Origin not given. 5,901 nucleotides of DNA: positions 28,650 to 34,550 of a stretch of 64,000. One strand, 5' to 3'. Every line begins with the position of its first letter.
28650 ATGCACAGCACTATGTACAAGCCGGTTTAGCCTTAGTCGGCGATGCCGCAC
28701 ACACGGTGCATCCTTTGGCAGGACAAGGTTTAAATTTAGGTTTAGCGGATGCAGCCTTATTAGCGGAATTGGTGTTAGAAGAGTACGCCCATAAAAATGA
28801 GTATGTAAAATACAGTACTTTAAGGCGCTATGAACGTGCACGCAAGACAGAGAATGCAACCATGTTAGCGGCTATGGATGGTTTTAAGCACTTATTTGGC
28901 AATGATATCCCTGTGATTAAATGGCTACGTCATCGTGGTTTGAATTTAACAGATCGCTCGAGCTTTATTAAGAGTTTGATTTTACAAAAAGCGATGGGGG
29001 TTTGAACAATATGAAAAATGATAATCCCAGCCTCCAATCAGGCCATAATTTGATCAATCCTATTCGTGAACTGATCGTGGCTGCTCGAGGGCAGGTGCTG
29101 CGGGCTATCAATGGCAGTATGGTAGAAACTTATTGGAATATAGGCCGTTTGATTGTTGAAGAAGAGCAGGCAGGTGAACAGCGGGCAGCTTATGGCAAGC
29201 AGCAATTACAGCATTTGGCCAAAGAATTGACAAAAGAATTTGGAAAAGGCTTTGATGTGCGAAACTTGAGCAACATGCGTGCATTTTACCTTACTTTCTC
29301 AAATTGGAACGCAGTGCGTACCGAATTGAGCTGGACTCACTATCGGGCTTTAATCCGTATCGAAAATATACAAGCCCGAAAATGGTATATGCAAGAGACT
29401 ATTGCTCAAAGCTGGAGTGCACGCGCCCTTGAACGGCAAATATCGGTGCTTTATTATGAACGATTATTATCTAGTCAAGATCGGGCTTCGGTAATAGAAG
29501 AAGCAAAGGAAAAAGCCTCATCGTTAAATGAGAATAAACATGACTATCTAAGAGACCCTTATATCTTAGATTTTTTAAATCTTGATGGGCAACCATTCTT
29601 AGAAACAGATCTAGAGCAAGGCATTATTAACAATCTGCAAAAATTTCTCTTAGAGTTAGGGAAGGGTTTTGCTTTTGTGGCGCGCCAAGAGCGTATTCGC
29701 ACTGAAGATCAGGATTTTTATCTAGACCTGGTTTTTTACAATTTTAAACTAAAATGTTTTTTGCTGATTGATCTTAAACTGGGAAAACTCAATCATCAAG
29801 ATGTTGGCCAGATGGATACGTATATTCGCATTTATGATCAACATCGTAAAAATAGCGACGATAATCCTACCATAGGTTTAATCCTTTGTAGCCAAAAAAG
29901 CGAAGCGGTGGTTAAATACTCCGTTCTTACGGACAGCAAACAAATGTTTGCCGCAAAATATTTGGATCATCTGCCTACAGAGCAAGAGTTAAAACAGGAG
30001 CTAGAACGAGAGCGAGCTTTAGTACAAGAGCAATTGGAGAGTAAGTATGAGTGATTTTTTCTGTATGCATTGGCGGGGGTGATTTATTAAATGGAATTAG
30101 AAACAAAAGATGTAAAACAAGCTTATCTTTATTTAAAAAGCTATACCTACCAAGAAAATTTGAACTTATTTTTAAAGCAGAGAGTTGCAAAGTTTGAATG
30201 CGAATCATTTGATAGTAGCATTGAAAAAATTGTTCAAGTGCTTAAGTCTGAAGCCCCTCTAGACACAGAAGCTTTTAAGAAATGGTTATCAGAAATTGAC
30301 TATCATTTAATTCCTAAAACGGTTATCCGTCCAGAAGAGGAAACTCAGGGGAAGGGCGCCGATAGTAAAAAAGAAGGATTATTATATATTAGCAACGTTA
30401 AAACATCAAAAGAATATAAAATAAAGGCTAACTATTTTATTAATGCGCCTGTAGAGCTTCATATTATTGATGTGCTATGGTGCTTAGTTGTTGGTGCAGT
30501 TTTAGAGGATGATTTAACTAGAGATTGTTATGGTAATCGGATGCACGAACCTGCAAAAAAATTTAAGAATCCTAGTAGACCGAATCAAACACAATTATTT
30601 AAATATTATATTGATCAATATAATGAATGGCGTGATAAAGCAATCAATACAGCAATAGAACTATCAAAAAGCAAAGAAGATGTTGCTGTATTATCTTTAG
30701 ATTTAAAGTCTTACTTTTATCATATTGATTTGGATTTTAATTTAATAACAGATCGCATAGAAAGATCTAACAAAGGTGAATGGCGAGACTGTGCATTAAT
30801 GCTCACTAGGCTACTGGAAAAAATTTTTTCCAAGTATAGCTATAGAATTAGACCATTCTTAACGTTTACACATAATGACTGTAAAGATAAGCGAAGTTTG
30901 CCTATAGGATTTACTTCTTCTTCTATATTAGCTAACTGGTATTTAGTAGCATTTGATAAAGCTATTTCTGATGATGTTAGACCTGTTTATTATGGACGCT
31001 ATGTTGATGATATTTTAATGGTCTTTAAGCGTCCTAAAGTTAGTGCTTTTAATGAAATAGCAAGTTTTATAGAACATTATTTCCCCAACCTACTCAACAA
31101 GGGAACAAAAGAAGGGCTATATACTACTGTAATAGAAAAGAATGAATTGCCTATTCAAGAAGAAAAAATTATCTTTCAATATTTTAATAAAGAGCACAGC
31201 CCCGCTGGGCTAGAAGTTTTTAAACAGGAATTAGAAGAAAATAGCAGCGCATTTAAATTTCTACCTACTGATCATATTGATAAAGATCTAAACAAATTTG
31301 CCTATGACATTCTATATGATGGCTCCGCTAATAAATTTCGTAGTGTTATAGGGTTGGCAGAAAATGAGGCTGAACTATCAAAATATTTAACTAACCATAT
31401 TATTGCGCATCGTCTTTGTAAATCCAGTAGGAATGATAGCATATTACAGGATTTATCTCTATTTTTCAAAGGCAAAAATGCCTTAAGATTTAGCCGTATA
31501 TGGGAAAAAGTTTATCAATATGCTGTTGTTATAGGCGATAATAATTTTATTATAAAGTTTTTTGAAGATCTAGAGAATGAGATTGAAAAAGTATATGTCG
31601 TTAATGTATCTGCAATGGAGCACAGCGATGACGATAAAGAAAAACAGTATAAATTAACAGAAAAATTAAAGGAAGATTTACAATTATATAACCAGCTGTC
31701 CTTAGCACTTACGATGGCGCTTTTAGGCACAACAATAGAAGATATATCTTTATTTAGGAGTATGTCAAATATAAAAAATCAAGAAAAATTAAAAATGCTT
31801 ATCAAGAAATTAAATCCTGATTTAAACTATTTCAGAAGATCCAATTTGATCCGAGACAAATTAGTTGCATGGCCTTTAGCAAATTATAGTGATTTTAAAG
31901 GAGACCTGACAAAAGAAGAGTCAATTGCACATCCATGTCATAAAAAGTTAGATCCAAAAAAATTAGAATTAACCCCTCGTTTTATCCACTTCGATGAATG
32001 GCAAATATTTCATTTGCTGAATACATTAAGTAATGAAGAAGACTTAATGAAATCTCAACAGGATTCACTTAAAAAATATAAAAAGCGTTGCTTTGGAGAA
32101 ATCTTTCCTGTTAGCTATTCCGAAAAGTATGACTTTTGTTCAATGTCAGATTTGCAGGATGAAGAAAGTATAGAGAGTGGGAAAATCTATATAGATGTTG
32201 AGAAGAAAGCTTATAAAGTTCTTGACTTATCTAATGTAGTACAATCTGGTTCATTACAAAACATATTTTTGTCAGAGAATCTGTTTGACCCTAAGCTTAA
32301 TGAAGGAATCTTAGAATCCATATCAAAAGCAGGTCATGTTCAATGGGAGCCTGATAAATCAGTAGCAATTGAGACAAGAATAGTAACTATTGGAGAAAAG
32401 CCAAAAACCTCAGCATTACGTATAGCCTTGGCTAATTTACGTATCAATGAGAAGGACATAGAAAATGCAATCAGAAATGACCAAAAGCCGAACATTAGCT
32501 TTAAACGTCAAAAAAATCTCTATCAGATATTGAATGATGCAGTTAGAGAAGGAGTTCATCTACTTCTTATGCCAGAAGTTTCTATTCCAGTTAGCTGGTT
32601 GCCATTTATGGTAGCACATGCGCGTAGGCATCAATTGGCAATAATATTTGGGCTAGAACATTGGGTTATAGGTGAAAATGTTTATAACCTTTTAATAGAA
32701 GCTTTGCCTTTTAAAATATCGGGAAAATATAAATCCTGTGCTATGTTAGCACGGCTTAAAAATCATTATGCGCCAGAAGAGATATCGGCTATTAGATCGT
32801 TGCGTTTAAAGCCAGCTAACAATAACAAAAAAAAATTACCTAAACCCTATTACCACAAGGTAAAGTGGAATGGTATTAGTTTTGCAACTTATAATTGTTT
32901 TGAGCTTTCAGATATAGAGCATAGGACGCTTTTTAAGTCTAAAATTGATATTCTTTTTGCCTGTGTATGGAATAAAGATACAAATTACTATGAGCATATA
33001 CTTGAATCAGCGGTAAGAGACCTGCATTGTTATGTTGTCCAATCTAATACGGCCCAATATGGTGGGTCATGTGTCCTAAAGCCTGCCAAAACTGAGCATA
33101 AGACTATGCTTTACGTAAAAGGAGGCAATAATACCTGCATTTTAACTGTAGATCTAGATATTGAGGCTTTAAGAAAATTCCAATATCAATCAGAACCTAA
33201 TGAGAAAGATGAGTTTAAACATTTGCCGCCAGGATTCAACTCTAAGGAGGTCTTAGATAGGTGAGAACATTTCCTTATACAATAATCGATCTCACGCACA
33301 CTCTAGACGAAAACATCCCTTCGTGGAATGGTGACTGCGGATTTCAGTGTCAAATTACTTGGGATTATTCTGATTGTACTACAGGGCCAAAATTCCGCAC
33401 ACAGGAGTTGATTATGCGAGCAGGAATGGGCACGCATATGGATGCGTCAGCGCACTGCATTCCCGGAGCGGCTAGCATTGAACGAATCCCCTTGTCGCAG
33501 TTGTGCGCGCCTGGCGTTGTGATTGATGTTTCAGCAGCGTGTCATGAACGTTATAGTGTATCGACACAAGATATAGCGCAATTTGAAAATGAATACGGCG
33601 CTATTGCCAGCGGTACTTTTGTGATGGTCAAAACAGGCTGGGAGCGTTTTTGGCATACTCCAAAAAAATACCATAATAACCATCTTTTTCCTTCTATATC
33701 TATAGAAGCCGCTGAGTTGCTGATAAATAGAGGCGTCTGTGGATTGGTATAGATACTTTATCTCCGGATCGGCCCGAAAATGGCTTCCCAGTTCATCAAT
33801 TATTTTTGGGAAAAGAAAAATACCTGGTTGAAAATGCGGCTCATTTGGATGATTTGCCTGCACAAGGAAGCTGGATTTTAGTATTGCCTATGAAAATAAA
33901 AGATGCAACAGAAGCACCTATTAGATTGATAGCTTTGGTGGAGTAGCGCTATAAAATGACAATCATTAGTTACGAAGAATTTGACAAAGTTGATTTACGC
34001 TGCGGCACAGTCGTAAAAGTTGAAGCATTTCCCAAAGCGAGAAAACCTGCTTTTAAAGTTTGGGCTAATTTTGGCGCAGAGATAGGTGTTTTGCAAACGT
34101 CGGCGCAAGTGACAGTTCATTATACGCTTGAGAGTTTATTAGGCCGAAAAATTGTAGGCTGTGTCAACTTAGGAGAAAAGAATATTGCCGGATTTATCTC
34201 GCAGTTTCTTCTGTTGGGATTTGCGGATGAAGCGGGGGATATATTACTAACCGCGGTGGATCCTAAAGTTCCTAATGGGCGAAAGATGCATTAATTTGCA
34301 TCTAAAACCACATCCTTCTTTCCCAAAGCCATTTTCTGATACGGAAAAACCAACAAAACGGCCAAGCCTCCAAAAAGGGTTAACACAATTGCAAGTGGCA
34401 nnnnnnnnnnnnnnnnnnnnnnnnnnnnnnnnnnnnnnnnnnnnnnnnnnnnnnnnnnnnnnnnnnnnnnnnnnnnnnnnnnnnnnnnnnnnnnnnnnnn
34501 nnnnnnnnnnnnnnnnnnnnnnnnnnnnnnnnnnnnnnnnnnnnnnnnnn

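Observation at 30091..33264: Reverse transcriptase fused to a nitrilase domain: a defence-type (UG/Abi class 1, DRT1-like) RT inserted in a housekeeping locus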

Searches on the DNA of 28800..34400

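Call 65: search_rna_families(source=window, start=28800, end=34400, threshold=evalue, max_evalue=1)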
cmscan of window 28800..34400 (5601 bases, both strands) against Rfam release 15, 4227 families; matches with E-value up to 1: 2.
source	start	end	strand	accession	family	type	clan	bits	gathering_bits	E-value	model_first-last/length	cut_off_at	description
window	29624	29748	-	RF02062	STnc361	Gene; sRNA;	-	26.8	80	0.63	1-150/150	no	Salmonella enterica sRNA STnc361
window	29418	29540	-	RF00114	S15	Cis-reg; leader;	CL00121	18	39.5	0.91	1-117/117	no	Ribosomal S15 leader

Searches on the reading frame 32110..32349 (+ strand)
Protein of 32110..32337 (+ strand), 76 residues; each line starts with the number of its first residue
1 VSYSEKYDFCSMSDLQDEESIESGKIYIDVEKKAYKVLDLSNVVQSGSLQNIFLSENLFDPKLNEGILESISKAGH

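Call 80: search_protein_representatives(protein=window:32110-32337:+)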
Query: 76 residues. Proteins with E-value up to 0.001 (for the whole library): 3; up to 1e-10: 0; up to 1e-30: 0. The best 3 are listed.
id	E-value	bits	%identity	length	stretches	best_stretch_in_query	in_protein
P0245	3.0e-07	46.6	41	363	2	6-49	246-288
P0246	2.1e-05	40.8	47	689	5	1-25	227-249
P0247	2.6e-04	37.3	43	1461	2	2-76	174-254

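Call 81: search_protein_families(library=pfam, proteins=[P0245, P0246, P0247], max_evalue=0.001)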
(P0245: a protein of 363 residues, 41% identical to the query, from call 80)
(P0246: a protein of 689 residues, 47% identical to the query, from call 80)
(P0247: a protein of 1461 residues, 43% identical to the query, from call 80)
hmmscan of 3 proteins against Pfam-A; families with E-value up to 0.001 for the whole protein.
P0245 (363 aa): 0 families

P0246 (689 aa): 18 families
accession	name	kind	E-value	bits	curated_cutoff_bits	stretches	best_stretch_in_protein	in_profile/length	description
PF12836.13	HHH_3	-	6.4e-113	369.4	27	7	455-511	5-62/65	Helix-hairpin-helix motif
PF00633.29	HHH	-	7.1e-62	202.6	24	1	285-310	5-30/30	Helix-hairpin-helix motif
PF14520.12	HHH_5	-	3.2e-46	156.1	27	3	492-565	1-53/57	Helix-hairpin-helix domain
PF12826.13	HHH_2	-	7.5e-30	103.3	27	0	91-118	29-56/64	Helix-hairpin-helix motif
PF14579.12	HHH_6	-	8.8e-29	100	25.6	0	549-596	27-78/90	Helix-hairpin-helix motif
PF03934.19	T2SSK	-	1.8e-19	70.3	24.2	0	91-147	3-60/63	Type II secretion system (T2SS), protein K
PF04919.18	DUF655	-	2.9e-17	63.6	22.2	0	466-498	118-150/181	Protein of unknown function (DUF655)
PF14716.13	HHH_8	-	1.9e-16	60.6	30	0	170-229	7-67/73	Helix-hairpin-helix domain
PF10391.15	DNA_pol_lambd_f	-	4.9e-15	55.5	29.8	0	629-658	2-30/51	Fingers domain of DNA polymerase lambda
PF21167.2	DUF6851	-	3.3e-10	41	27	0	83-120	62-100/140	Domain of unknown function (DUF6851)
PF06514.17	PsbU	-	1.1e-09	38.6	24.5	0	537-594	13-67/93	Photosystem II 12 kDa extrinsic protein (PsbU)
PF13443.12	HTH_26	-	6.5e-09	36.3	22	0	574-600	12-38/63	Cro/C1-type HTH DNA-binding domain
PF20582.4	UPF0758_N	-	6.2e-06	26.7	27.1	0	90-110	56-76/77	UPF0758 N-terminal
PF02371.22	Transposase_20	-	2.5e-05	25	21.3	0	97-114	2-19/87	Transposase IS116/IS110/IS902 family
PF22525.1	H2TH_5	-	4.4e-05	23.9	27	0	83-115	18-46/71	S13-like H2TH domain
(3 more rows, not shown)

P0247 (1461 aa): 0 families

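Call 84: list_cluster_members(proteins=[P0245, P0246, P0247])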
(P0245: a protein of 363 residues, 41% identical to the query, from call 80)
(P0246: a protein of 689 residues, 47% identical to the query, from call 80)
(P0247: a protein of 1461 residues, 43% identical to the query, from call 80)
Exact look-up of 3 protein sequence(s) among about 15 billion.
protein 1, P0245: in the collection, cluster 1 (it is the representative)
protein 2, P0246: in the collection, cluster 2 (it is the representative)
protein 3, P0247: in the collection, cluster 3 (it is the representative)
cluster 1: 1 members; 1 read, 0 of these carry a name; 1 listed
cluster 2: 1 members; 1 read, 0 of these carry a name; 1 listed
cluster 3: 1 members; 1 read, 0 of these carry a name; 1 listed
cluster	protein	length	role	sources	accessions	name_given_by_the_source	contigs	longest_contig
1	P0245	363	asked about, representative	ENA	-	-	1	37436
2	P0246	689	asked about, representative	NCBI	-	-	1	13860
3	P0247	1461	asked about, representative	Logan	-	-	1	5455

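Call 88: search_solved_structures(query=A3, max_evalue=1, show_alignments=1)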
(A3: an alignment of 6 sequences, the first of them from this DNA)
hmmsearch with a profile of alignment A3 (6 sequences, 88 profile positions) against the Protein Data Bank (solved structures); distinct sequences matched with E-value up to 1: 2.
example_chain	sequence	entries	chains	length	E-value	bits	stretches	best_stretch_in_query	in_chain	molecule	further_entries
2lfc_A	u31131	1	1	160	0.35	14.2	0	21-52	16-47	Fumarate reductase, flavoprotein subunit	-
4qt4_A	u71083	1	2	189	0.47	13.8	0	17-72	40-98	Peptidyl-tRNA hydrolase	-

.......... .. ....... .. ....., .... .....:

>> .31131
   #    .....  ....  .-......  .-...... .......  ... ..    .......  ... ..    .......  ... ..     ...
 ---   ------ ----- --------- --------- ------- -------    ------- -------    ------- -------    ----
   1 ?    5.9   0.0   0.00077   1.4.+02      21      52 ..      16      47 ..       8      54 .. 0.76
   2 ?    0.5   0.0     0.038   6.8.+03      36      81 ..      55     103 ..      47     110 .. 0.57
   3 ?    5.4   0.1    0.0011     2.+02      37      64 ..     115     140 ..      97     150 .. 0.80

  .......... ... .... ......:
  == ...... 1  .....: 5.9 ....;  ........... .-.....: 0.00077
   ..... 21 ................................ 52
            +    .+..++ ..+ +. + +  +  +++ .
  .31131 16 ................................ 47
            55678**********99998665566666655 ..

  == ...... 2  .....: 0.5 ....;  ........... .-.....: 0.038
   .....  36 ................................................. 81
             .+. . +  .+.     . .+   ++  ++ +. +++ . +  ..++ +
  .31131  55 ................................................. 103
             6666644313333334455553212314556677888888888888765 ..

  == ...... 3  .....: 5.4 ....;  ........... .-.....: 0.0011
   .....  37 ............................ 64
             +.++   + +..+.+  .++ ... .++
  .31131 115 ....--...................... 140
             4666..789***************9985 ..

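Call 90: find_homologous_proteins(query=A3, max_evalue=0.001)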
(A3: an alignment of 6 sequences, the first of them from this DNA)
Query A3 (6 sequences): 385 candidates shared short words with the query, none scored E <= 0.001.

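Call 95: predict_structure(alignment_id=A3)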
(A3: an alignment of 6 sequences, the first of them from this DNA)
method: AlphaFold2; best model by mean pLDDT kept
length: 80 residues; sequences in the alignment: 6
mean_pLDDT: 84.2   pTM: 0.75
mean pLDDT of the five models: 84.2, 83.5, 83.4, 82.6, 81.9
residues with pLDDT >= 90: 24; 70-90: 48; 50-70: 8; < 50: 0
segments of 3 or more residues with pLDDT < 50: none
pLDDT, mean of each block of 10 residues (from residue 1): 73 86 91 90 90 74 87 83
secondary structure, 60 per line:
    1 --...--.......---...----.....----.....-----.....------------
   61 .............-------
elements in order: E8-11 E25-29 E34-38 E44-48 H61-73
